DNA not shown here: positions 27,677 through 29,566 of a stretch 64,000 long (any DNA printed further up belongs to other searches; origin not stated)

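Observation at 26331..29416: Translationally coupled pair of paralogous GAF-AAA+-HTH regulators, one apparently a pseudo-ATPase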

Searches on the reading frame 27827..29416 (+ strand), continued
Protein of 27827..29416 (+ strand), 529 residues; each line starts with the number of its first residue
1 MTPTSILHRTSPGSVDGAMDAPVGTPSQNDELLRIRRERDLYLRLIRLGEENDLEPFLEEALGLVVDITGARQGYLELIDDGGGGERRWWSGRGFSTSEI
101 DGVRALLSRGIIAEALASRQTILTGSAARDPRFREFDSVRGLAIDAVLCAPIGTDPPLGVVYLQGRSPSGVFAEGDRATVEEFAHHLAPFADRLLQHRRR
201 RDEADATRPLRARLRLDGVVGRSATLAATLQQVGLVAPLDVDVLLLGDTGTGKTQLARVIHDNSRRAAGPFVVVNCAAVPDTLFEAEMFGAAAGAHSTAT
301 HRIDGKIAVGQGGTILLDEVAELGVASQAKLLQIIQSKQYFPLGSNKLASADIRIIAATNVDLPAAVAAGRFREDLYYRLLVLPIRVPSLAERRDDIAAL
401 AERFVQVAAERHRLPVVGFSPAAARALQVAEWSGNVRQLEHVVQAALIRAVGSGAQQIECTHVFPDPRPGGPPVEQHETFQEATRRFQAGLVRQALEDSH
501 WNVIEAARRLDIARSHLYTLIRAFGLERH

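Call 44: find_homologous_proteins(query=window:27827-29416:+, max_evalue=1e-10)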
Query window:27827-29416:+ (529 aa): 6210 proteins with E <= 1e-10 among 8000 candidates; the best 120 are listed.
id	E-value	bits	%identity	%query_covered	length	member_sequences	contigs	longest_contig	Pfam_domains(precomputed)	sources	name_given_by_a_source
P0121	0.0e+0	1054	95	97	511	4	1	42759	PF13185.13,PF00158.33,PF25601.2,PF01590.33,PF02954.26,PF00004.36,PF14532.13,PF07728.21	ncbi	-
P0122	4.7e-261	885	79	98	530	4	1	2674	PF13185.13,PF00158.33,PF25601.2,PF01590.33,PF02954.26,PF00004.36,PF14532.13,PF07728.21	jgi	jgi:Nif-specific regulatory protein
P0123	1.9e-254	863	79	97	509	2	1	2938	PF13185.13,PF00158.33,PF25601.2,PF01590.33,PF02954.26,PF00004.36,PF14532.13,PF07728.21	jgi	jgi:Nif-specific regulatory protein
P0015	5.7e-210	717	68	97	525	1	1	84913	PF13185.13,PF00158.33,PF25601.2,PF01590.33,PF02954.26,PF00004.36,PF14532.13,PF07728.21,PF13191.13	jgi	jgi:Nif-specific regulatory protein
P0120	2.0e-205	702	67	96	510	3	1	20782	PF13185.13,PF00158.33,PF25601.2,PF01590.33,PF14532.13,PF07728.21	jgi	jgi:transcriptional regulator with GAF, ATPase, and Fis domain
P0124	3.8e-200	684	64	96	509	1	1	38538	PF13185.13,PF00158.33,PF25601.2,PF01590.33,PF02954.26,PF14532.13,PF07728.21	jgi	jgi:Nif-specific regulatory protein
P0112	7.4e-197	673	62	97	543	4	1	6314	PF13185.13,PF00158.33,PF25601.2,PF01590.33,PF02954.26,PF14532.13,PF07728.21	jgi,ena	-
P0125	1.3e-196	673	63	94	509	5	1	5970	PF13185.13,PF00158.33,PF25601.2,PF01590.33,PF00004.36,PF13401.13,PF14532.13,PF07728.21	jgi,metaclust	metaclust:\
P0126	2.2e-196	672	63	91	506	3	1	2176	PF13185.13,PF00158.33,PF25601.2,PF01590.33,PF02954.26,PF14532.13,PF07728.21,PF13191.13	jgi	-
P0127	9.1e-196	670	62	100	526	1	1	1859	PF13185.13,PF00158.33,PF25601.2,PF01590.33,PF00004.36,PF14532.13,PF07728.21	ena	-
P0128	5.1e-195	667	64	91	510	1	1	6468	PF13185.13,PF00158.33,PF25601.2,PF01590.33,PF02954.26,PF14532.13,PF07728.21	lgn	-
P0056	1.2e-194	666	63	94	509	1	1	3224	PF13185.13,PF00158.33,PF25601.2,PF01590.33,PF02954.26,PF14532.13,PF07728.21,PF13191.13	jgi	jgi:transcriptional regulator with GAF, ATPase, and Fis domain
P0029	6.6e-194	664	63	94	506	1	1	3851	PF13185.13,PF00158.33,PF25601.2,PF01590.33,PF02954.26,PF14532.13,PF07728.21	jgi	jgi:Nif-specific regulatory protein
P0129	1.5e-193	662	62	94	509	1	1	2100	PF13185.13,PF00158.33,PF25601.2,PF01590.33,PF13401.13,PF14532.13,PF07728.21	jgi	-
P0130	5.7e-193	661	63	94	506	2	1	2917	PF13185.13,PF00158.33,PF25601.2,PF01590.33,PF02954.26,PF13401.13,PF14532.13,PF07728.21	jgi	-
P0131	9.9e-193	660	63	95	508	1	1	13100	PF13185.13,PF00158.33,PF25601.2,PF01590.33,PF02954.26,PF00004.36,PF14532.13,PF07728.21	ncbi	-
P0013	6.8e-192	657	63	91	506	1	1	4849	PF13185.13,PF00158.33,PF25601.2,PF01590.33,PF00004.36,PF14532.13,PF07728.21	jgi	jgi:Nif-specific regulatory protein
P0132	8.8e-192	657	62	97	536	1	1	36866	PF13185.13,PF00158.33,PF25601.2,PF01590.33,PF14532.13,PF07728.21,PF13191.13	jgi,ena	-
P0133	1.2e-191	656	62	95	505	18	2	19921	PF13185.13,PF00158.33,PF25601.2,PF01590.33,PF00004.36,PF13401.13,PF14532.13,PF07728.21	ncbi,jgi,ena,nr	ncbi:MAG: sigma-54-dependent Fis family transcriptional regulator [Deltaproteobacteria bacterium]|nr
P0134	3.8e-191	655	62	94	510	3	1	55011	PF13185.13,PF00158.33,PF25601.2,PF01590.33,PF14532.13,PF07728.21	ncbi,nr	ncbi:MAG TPA: sigma-54-dependent Fis family transcriptional regulator [Candidatus Binatia bacterium]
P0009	3.8e-191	655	63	95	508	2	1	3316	PF13185.13,PF00158.33,PF25601.2,PF01590.33,PF14532.13,PF07728.21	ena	-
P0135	4.7e-191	654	63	91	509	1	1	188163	PF13185.13,PF00158.33,PF25601.2,PF01590.33,PF02954.26,PF14532.13,PF07728.21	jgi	jgi:Nif-specific regulatory protein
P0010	9.3e-191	653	63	91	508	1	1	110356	PF13185.13,PF00158.33,PF25601.2,PF01590.33,PF02954.26,PF14532.13,PF07728.21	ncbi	ncbi:MAG: sigma-54-dependent Fis family transcriptional regulator [Candidatus Binatia bacterium]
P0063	2.0e-190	652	63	94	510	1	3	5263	PF13185.13,PF00158.33,PF25601.2,PF01590.33,PF00004.36,PF14532.13,PF07728.21,PF13191.13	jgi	jgi:Nif-specific regulatory protein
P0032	2.2e-190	652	63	94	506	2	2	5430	PF13185.13,PF00158.33,PF25601.2,PF01590.33,PF02954.26,PF00004.36,PF14532.13,PF07728.21,PF13191.13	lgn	-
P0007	2.3e-190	652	61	95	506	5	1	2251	PF13185.13,PF00158.33,PF25601.2,PF01590.33,PF14532.13,PF07728.21,PF13191.13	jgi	jgi:Nif-specific regulatory protein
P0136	5.3e-190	651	62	94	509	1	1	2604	PF13185.13,PF00158.33,PF25601.2,PF01590.33,PF14532.13,PF07728.21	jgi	jgi:transcriptional regulator with GAF, ATPase, and Fis domain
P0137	8.6e-190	650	62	91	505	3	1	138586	PF13185.13,PF00158.33,PF25601.2,PF01590.33,PF00004.36,PF14532.13,PF07728.21,PF13191.13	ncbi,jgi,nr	ncbi:MAG TPA: sigma-54-dependent Fis family transcriptional regulator [Candidatus Eisenbacteria bact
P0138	1.2e-189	650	62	91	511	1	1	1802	PF13185.13,PF00158.33,PF25601.2,PF01590.33,PF02954.26,PF14532.13,PF07728.21,PF13191.13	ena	-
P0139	5.7e-189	647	61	98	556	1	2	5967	PF13185.13,PF00158.33,PF25601.2,PF01590.33,PF02954.26,PF14532.13,PF07728.21,PF13191.13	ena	-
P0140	7.4e-189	647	61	95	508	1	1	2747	PF13185.13,PF00158.33,PF25601.2,PF01590.33,PF00004.36,PF14532.13,PF07728.21,PF01078.28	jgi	-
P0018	7.9e-189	647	61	95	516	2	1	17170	PF13185.13,PF00158.33,PF25601.2,PF01590.33,PF02954.26,PF00004.36,PF14532.13,PF07728.21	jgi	jgi:Nif-specific regulatory protein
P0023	1.9e-188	646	62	94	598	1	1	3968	PF13185.13,PF00158.33,PF25601.2,PF01590.33,PF00004.36,PF14532.13,PF07728.21,PF13191.13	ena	-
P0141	6.7e-188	644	61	95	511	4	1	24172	PF13185.13,PF00158.33,PF25601.2,PF01590.33,PF02954.26,PF00004.36,PF14532.13,PF07728.21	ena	-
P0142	9.9e-188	643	63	94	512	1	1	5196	PF13185.13,PF00158.33,PF25601.2,PF01590.33,PF02954.26,PF00004.36,PF13401.13,PF14532.13,PF07728.21,PF01078.28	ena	-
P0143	1.2e-187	643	62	91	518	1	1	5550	PF13185.13,PF00158.33,PF25601.2,PF01590.33,PF14532.13,PF07728.21,PF13191.13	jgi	jgi:Nif-specific regulatory protein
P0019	2.6e-187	642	61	94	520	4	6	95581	PF13185.13,PF00158.33,PF25601.2,PF01590.33,PF00004.36,PF14532.13,PF07728.21,PF13191.13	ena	-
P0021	2.8e-187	642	61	94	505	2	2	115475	PF13185.13,PF00158.33,PF25601.2,PF01590.33,PF00004.36,PF14532.13,PF07728.21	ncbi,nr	ncbi:MAG: sigma 54-interacting transcriptional regulator [Deltaproteobacteria bacterium]|nr:sigma 54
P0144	4.6e-187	641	62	94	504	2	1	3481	PF13185.13,PF00158.33,PF25601.2,PF01590.33,PF02954.26,PF14532.13,PF07728.21,PF13191.13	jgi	-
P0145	5.3e-187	641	61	95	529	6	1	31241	PF13185.13,PF00158.33,PF25601.2,PF01590.33,PF00004.36,PF14532.13,PF07728.21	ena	-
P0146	7.9e-187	640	61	91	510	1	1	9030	PF13185.13,PF00158.33,PF25601.2,PF01590.33,PF02954.26,PF14532.13,PF07728.21,PF13191.13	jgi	jgi:Nif-specific regulatory protein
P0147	1.4e-186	639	60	91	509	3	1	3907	PF13185.13,PF00158.33,PF25601.2,PF01590.33,PF00004.36,PF14532.13,PF07728.21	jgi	jgi:Nif-specific regulatory protein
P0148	1.6e-186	639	61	94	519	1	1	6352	PF13185.13,PF00158.33,PF25601.2,PF01590.33,PF02954.26,PF14532.13,PF07728.21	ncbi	-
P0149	2.0e-186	639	61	95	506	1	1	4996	PF13185.13,PF00158.33,PF07724.21,PF25601.2,PF01590.33,PF00004.36,PF14532.13,PF07728.21,PF01078.28,PF13191.13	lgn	-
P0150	2.1e-186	639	61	95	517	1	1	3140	PF00158.33,PF25601.2,PF01590.33,PF00004.36,PF14532.13,PF07728.21,PF01078.28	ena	-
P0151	2.2e-186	639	60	94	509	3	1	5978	PF13185.13,PF00158.33,PF25601.2,PF01590.33,PF02954.26,PF00004.36,PF14532.13,PF07728.21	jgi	jgi:Nif-specific regulatory protein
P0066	2.3e-186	639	59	97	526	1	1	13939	PF13185.13,PF00158.33,PF25601.2,PF01590.33,PF02954.26,PF00004.36,PF14532.13,PF07728.21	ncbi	-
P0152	2.7e-186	639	61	95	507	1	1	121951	PF13185.13,PF00158.33,PF25601.2,PF01590.33,PF14532.13,PF07728.21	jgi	jgi:Nif-specific regulatory protein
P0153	2.8e-186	638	61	91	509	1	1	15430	PF13185.13,PF00158.33,PF25601.2,PF01590.33,PF02954.26,PF14532.13,PF07728.21,PF13191.13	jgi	jgi:Nif-specific regulatory protein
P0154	3.0e-186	638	62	93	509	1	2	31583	PF13185.13,PF00158.33,PF25601.2,PF01590.33,PF00004.36,PF14532.13,PF07728.21,PF01078.28,PF13191.13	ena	-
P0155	3.5e-186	638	62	90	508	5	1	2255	PF13185.13,PF00158.33,PF25601.2,PF01590.33,PF02954.26,PF00004.36,PF14532.13,PF07728.21,PF01078.28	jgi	-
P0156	3.6e-186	638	62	94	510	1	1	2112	PF13185.13,PF00158.33,PF25601.2,PF01590.33,PF02954.26,PF00004.36,PF14532.13,PF07728.21,PF13191.13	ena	-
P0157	4.1e-186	638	61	91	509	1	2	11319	PF13185.13,PF00158.33,PF25601.2,PF01590.33,PF02954.26,PF14532.13,PF07728.21,PF13191.13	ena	-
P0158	4.8e-186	638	61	96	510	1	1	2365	PF13185.13,PF00158.33,PF25601.2,PF01590.33,PF02954.26,PF00004.36,PF14532.13,PF07728.21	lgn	-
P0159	7.1e-186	637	63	95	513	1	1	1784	PF13185.13,PF00158.33,PF25601.2,PF01590.33,PF02954.26,PF00004.36,PF14532.13,PF07728.21,PF01078.28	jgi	jgi:Nif-specific regulatory protein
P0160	7.4e-186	637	60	96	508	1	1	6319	PF13185.13,PF00158.33,PF25601.2,PF01590.33,PF02954.26,PF00004.36,PF13401.13,PF14532.13,PF07728.21,PF13191.13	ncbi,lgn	-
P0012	2.8e-185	635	60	95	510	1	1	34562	PF13185.13,PF00158.33,PF25601.2,PF01590.33,PF00004.36,PF14532.13,PF07728.21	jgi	jgi:transcriptional regulator with GAF, ATPase, and Fis domain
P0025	4.4e-185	635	62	94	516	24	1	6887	PF13185.13,PF00158.33,PF07724.21,PF25601.2,PF01590.33,PF00004.36,PF14532.13,PF07728.21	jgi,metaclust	metaclust:\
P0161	5.4e-185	634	62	91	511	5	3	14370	PF13185.13,PF00158.33,PF25601.2,PF01590.33,PF00004.36,PF14532.13,PF07728.21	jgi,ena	-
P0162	5.4e-185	634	62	91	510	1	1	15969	PF13185.13,PF00158.33,PF25601.2,PF01590.33,PF02954.26,PF00004.36,PF14532.13,PF07728.21,PF13191.13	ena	-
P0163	5.8e-185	634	63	95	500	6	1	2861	PF13185.13,PF00158.33,PF25601.2,PF01590.33,PF02954.26,PF00004.36,PF14532.13,PF07728.21,PF13191.13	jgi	-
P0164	6.4e-185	634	60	95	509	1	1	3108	PF13185.13,PF00158.33,PF25601.2,PF01590.33,PF00004.36,PF14532.13,PF07728.21,PF13191.13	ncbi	-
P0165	7.5e-185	634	60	95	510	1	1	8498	PF13185.13,PF00158.33,PF25601.2,PF01590.33,PF02954.26,PF00004.36,PF14532.13,PF07728.21,PF13191.13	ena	-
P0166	1.0e-184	633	61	94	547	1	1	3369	PF13185.13,PF00158.33,PF25601.2,PF01590.33,PF02954.26,PF00004.36,PF14532.13,PF07728.21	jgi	jgi:Nif-specific regulatory protein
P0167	1.4e-184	633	60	96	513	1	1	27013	PF13185.13,PF00158.33,PF25601.2,PF01590.33,PF02954.26,PF14532.13,PF07728.21,PF01078.28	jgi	jgi:Nif-specific regulatory protein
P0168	1.9e-184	632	61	94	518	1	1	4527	PF13185.13,PF00158.33,PF25601.2,PF01590.33,PF02954.26,PF00004.36,PF14532.13,PF07728.21,PF01078.28,PF13191.13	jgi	jgi:transcriptional regulator with GAF, ATPase, and Fis domain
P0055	3.1e-184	632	60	97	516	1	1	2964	PF13185.13,PF00158.33,PF25601.2,PF01590.33,PF02954.26,PF14532.13,PF07728.21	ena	-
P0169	3.9e-184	631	61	94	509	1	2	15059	PF13185.13,PF00158.33,PF25601.2,PF01590.33,PF02954.26,PF01527.27,PF13518.13,PF00004.36,PF14532.13,PF07728.21,PF13191.13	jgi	jgi:Nif-specific regulatory protein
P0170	6.7e-184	631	60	94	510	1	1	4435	PF13185.13,PF00158.33,PF25601.2,PF00004.36,PF14532.13,PF07728.21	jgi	jgi:Nif-specific regulatory protein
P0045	6.8e-184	631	59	95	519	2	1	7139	PF13185.13,PF00158.33,PF25601.2,PF01590.33,PF00004.36,PF14532.13,PF07728.21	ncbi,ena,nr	ncbi:MAG TPA: sigma-54-dependent Fis family transcriptional regulator [Candidatus Kryptonia bacteriu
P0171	9.3e-184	630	62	94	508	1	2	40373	PF13185.13,PF00158.33,PF25601.2,PF01590.33,PF02954.26,PF00004.36,PF14532.13,PF07728.21,PF01078.28,PF13191.13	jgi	jgi:Nif-specific regulatory protein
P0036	1.0e-183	630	62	94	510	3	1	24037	PF13185.13,PF00158.33,PF25601.2,PF01590.33,PF14532.13,PF07728.21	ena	-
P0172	1.1e-183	630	58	95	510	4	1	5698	PF13185.13,PF00158.33,PF25601.2,PF01590.33,PF02954.26,PF00004.36,PF14532.13,PF07728.21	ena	-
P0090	1.1e-183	630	60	95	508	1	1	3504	PF13185.13,PF00158.33,PF25601.2,PF01590.33,PF00004.36,PF14532.13,PF07728.21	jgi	jgi:Nif-specific regulatory protein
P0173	1.3e-183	630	60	95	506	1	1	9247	PF13185.13,PF00158.33,PF25601.2,PF01590.33,PF00004.36,PF14532.13,PF07728.21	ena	-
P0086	2.5e-183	629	61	95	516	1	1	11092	PF13185.13,PF00158.33,PF25601.2,PF01590.33,PF00004.36,PF14532.13,PF07728.21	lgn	-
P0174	2.5e-183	629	59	96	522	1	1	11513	PF13185.13,PF00158.33,PF25601.2,PF01590.33,PF00004.36,PF14532.13,PF07728.21,PF13191.13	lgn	-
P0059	3.0e-183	628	61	94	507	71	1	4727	PF13185.13,PF00158.33,PF25601.2,PF01590.33,PF00004.36,PF14532.13,PF07728.21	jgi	-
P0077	3.9e-183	628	62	94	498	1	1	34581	PF13185.13,PF00158.33,PF25601.2,PF01590.33,PF02954.26,PF00004.36,PF14532.13,PF07728.21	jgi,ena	-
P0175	4.4e-183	628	60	96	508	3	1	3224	PF13185.13,PF00158.33,PF25601.2,PF02954.26,PF00004.36,PF14532.13,PF07728.21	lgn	-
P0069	4.5e-183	628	61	94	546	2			PF13185.13,PF00158.33,PF25601.2,PF01590.33,PF00004.36,PF14532.13,PF07728.21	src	-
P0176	5.2e-183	628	61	94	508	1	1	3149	PF13185.13,PF00158.33,PF25601.2,PF01590.33,PF02954.26,PF00004.36,PF14532.13,PF07728.21,PF01078.28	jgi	jgi:Nif-specific regulatory protein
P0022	5.2e-183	628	61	95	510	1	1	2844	PF13185.13,PF00158.33,PF25601.2,PF01590.33,PF00004.36,PF14532.13,PF07728.21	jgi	jgi:Nif-specific regulatory protein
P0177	5.8e-183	628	61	94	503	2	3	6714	PF00158.33,PF25601.2,PF00004.36,PF14532.13,PF07728.21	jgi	jgi:transcriptional regulator with GAF, ATPase, and Fis domain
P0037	6.6e-183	627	60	94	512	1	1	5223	PF00158.33,PF25601.2,PF01590.33,PF02954.26,PF00004.36,PF14532.13,PF07728.21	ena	-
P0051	7.3e-183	627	60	95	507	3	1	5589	PF13185.13,PF00158.33,PF25601.2,PF01590.33,PF02954.26,PF00004.36,PF14532.13,PF07728.21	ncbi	-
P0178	7.4e-183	627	61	94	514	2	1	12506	PF13185.13,PF00158.33,PF25601.2,PF14532.13,PF07728.21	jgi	jgi:Nif-specific regulatory protein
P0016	7.4e-183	627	60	95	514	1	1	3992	PF13185.13,PF00158.33,PF25601.2,PF01590.33,PF02954.26,PF00004.36,PF14532.13,PF07728.21,PF13191.13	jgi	-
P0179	8.4e-183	627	60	94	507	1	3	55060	PF13185.13,PF00158.33,PF25601.2,PF01590.33,PF02954.26,PF00004.36,PF14532.13,PF07728.21,PF13191.13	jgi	jgi:Nif-specific regulatory protein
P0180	8.9e-183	627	59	95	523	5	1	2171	PF13185.13,PF00158.33,PF25601.2,PF01590.33,PF02954.26,PF14532.13,PF07728.21,PF01078.28,PF13191.13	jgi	jgi:transcriptional regulator with GAF, ATPase, and Fis domain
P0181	9.5e-183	627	58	91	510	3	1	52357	PF13185.13,PF00158.33,PF25601.2,PF01590.33,PF02954.26,PF14532.13,PF07728.21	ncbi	-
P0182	9.9e-183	627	60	91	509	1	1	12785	PF13185.13,PF00158.33,PF25601.2,PF01590.33,PF02954.26,PF00004.36,PF14532.13,PF07728.21,PF01078.28,PF13191.13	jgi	jgi:Nif-specific regulatory protein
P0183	1.0e-182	627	61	94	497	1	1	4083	PF13185.13,PF00158.33,PF25601.2,PF01590.33,PF02954.26,PF00004.36,PF14532.13,PF07728.21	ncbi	-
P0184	1.0e-182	627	61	96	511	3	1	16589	PF13185.13,PF00158.33,PF25601.2,PF00004.36,PF14532.13,PF07728.21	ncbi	-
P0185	1.1e-182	627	60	94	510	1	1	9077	PF13185.13,PF00158.33,PF25601.2,PF01590.33,PF00004.36,PF14532.13,PF07728.21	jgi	jgi:transcriptional regulator with GAF, ATPase, and Fis domain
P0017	1.8e-182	626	61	95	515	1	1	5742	PF13185.13,PF00158.33,PF25601.2,PF01590.33,PF00004.36,PF14532.13,PF07728.21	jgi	jgi:Nif-specific regulatory protein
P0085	2.2e-182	626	61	95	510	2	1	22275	PF13185.13,PF00158.33,PF25601.2,PF01590.33,PF00004.36,PF14532.13,PF07728.21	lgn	-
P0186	2.3e-182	626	58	96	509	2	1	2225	PF13185.13,PF00158.33,PF25601.2,PF01590.33,PF00004.36,PF14532.13,PF07728.21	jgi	-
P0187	2.3e-182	626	59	95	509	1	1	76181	PF13185.13,PF00158.33,PF25601.2,PF01590.33,PF00004.36,PF14532.13,PF07728.21,PF13191.13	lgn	-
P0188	2.4e-182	626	60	94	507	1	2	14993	PF13185.13,PF00158.33,PF25601.2,PF01590.33,PF00004.36,PF14532.13,PF07728.21,PF13191.13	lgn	-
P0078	2.9e-182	625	60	94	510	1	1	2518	PF13185.13,PF00158.33,PF25601.2,PF01590.33,PF02954.26,PF00004.36,PF14532.13,PF07728.21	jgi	jgi:transcriptional regulator with GAF, ATPase, and Fis domain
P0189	4.2e-182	625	61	91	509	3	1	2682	PF13185.13,PF00158.33,PF25601.2,PF01590.33,PF02954.26,PF14532.13,PF07728.21,PF13191.13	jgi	jgi:Nif-specific regulatory protein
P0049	4.2e-182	625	59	95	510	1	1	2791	PF13185.13,PF00158.33,PF25601.2,PF01590.33,PF00004.36,PF14532.13,PF07728.21,PF13191.13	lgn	-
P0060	4.3e-182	625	60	94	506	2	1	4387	PF13185.13,PF00158.33,PF25601.2,PF01590.33,PF00004.36,PF14532.13,PF07728.21,PF01078.28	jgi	-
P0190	4.3e-182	625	60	94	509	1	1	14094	PF13185.13,PF00158.33,PF25601.2,PF01590.33,PF00004.36,PF14532.13,PF07728.21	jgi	jgi:transcriptional regulator with GAF, ATPase, and Fis domain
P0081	5.8e-182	624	61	94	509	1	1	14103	PF13185.13,PF00158.33,PF25601.2,PF01590.33,PF02954.26,PF00004.36,PF14532.13,PF07728.21,PF13191.13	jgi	jgi:Nif-specific regulatory protein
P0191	7.7e-182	624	59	95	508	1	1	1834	PF13185.13,PF00158.33,PF25601.2,PF01590.33,PF02954.26,PF00004.36,PF14532.13,PF07728.21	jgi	jgi:transcriptional regulator with GAF, ATPase, and Fis domain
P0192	8.4e-182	624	60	94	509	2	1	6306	PF13185.13,PF00158.33,PF25601.2,PF01590.33,PF00004.36,PF14532.13,PF07728.21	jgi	jgi:Nif-specific regulatory protein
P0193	9.0e-182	624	61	93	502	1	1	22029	PF13185.13,PF00158.33,PF25601.2,PF01590.33,PF00004.36,PF14532.13,PF07728.21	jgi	jgi:Nif-specific regulatory protein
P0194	9.8e-182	623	61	94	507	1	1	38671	PF13185.13,PF00158.33,PF25601.2,PF01590.33,PF02954.26,PF00004.36,PF14532.13,PF07728.21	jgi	jgi:Nif-specific regulatory protein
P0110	1.0e-181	623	59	96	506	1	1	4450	PF13185.13,PF00158.33,PF25601.2,PF01590.33,PF00004.36,PF14532.13,PF07728.21,PF01078.28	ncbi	-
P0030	1.1e-181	623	60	94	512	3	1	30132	PF13185.13,PF00158.33,PF25601.2,PF01590.33,PF00004.36,PF14532.13,PF07728.21,PF13191.13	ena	-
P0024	2.9e-181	622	60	96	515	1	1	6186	PF13185.13,PF00158.33,PF25601.2,PF01590.33,PF02954.26,PF00004.36,PF14532.13,PF07728.21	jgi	-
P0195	3.2e-181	622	60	95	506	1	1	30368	PF13185.13,PF00158.33,PF25601.2,PF01590.33,PF02954.26,PF00004.36,PF14532.13,PF07728.21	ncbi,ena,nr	ncbi:MAG TPA: sigma-54-dependent Fis family transcriptional regulator [Candidatus Binatia bacterium]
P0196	4.3e-181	621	59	94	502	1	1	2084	PF13185.13,PF00158.33,PF25601.2,PF01590.33,PF02954.26,PF14532.13,PF07728.21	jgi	jgi:Nif-specific regulatory protein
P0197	4.3e-181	621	60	94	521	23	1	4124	PF13185.13,PF00158.33,PF25601.2,PF01590.33,PF02954.26,PF14532.13,PF07728.21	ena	-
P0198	5.5e-181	621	59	95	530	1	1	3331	PF13185.13,PF00158.33,PF25601.2,PF01590.33,PF00004.36,PF14532.13,PF07728.21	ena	-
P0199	6.6e-181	621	62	91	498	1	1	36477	PF13185.13,PF00158.33,PF25601.2,PF01590.33,PF02954.26,PF00004.36,PF14532.13,PF07728.21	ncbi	-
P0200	6.9e-181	621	57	94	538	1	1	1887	PF13185.13,PF00158.33,PF25601.2,PF01590.33,PF00004.36,PF14532.13,PF07728.21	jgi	jgi:transcriptional regulator with GAF, ATPase, and Fis domain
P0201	8.4e-181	620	58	94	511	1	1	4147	PF13185.13,PF00158.33,PF25601.2,PF01590.33,PF14532.13,PF07728.21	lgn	-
